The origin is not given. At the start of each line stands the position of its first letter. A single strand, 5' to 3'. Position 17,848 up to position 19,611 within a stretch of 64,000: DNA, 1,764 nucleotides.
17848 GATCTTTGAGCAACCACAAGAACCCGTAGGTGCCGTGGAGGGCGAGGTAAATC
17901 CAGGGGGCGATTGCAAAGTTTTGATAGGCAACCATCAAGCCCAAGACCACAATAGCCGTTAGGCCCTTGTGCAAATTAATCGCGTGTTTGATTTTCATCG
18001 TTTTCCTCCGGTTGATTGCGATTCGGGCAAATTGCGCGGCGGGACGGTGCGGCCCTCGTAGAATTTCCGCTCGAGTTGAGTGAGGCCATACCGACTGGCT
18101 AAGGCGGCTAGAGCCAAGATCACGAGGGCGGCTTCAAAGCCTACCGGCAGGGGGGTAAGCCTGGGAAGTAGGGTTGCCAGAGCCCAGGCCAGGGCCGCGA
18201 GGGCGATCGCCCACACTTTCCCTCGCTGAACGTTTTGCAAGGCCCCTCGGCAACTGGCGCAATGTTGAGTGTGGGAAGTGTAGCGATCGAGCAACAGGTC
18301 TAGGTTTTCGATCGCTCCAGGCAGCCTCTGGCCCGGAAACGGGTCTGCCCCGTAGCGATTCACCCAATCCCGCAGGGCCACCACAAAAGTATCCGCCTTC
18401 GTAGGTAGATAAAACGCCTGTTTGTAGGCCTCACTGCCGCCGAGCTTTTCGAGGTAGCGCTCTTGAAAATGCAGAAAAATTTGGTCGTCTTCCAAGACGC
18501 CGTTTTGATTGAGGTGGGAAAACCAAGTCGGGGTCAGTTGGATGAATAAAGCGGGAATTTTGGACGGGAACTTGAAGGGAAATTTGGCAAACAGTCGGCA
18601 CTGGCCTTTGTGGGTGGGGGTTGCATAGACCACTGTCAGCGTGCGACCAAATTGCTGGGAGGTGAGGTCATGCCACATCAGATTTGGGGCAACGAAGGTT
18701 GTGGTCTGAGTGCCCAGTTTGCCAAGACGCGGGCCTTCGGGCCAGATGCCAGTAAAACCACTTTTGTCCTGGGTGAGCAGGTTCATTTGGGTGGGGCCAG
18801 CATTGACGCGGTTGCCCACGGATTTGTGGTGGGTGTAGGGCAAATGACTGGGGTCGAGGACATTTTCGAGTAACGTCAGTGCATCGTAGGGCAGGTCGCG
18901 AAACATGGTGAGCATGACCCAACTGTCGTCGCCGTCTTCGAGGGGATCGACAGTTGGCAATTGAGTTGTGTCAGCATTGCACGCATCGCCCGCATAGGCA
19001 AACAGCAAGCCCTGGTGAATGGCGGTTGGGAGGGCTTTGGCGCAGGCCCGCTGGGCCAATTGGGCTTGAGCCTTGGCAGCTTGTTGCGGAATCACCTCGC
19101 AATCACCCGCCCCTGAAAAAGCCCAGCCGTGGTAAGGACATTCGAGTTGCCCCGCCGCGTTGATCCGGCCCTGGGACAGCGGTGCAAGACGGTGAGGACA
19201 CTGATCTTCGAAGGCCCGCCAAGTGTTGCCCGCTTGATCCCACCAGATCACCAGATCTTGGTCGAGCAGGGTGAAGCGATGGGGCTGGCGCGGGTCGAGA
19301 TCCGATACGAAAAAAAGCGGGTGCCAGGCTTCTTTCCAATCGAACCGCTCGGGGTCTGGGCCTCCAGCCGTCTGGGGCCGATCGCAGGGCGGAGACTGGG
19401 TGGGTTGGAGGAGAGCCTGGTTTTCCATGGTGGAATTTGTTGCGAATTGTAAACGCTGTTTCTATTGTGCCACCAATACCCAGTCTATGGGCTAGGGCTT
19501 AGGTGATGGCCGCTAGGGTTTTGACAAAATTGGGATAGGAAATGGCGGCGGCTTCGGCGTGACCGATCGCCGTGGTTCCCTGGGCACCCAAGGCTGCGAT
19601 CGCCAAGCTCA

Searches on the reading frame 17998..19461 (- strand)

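Call 12: search_protein_families(library=pfam, proteins=[window:17998-19461:-], max_evalue=0.001)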
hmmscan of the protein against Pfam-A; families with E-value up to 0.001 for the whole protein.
window:17998-19461:- (488 aa): 3 families
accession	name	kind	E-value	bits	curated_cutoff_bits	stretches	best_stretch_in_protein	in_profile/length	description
PF08417.18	PaO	-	1.3e-25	89.7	27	1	256-342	1-87/89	Pheophorbide a oxygenase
PF00355.32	Rieske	-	3.9e-24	84.8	20.3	1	46-129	2-83/88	Rieske [2Fe-2S] domain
PF19112.6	VanA_C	-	0.00077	20.1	23.5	0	196-219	7-30/193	Vanillate O-demethylase oxygenase C-terminal domain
